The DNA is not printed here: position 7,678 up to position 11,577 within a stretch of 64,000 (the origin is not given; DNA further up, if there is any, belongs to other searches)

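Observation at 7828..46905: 39-kb co-directional block of six giant extracellular-protein genes (about 12,600 codons)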

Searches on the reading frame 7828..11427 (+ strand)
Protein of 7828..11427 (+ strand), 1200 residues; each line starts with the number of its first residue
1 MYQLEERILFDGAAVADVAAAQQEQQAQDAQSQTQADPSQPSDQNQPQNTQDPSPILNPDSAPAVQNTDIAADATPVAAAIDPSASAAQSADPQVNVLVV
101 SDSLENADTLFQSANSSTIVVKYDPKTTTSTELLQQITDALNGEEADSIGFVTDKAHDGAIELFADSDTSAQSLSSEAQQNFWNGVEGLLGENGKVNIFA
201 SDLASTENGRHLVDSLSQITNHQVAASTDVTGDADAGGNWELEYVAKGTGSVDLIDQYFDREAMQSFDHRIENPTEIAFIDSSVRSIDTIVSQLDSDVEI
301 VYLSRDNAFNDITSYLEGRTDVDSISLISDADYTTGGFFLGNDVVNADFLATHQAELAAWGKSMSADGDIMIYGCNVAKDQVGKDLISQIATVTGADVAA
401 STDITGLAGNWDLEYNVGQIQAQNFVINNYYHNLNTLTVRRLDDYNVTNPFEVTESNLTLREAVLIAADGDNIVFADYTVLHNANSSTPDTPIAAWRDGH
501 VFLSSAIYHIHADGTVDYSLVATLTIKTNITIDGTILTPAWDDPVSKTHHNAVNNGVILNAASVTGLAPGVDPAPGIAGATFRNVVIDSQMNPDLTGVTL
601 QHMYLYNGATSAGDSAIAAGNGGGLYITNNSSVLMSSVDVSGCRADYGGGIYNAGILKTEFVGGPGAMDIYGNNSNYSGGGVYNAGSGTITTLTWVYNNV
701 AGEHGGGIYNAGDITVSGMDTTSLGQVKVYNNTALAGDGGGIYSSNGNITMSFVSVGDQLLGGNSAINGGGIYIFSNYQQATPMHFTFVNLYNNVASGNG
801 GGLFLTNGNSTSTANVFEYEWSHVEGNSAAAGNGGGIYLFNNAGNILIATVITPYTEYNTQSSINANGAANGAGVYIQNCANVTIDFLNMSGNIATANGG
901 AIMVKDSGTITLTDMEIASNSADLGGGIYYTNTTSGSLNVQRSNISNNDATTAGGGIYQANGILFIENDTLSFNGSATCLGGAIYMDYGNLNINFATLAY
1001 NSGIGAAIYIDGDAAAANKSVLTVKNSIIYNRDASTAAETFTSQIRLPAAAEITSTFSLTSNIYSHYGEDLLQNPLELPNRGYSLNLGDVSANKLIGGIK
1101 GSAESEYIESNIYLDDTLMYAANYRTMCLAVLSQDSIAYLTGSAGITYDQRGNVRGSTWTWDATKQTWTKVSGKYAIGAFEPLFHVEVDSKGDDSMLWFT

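Call 89: search_protein_families(library=pfam, proteins=[window:7828-11427:+], max_evalue=1)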
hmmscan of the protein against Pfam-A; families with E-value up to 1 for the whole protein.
window:7828-11427:+ (1200 aa): 2 families
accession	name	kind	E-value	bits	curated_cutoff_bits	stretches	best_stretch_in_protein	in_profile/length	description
PF14252.11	DUF4347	-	2.1e-65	219.9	24.6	2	277-425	1-151/164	Domain of unknown function (DUF4347)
PF02415.23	Chlam_PMP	-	0.11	13.2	20.6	1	730-745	5-19/19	Chlamydia polymorphic membrane protein (Chlamydia_PMP) repeat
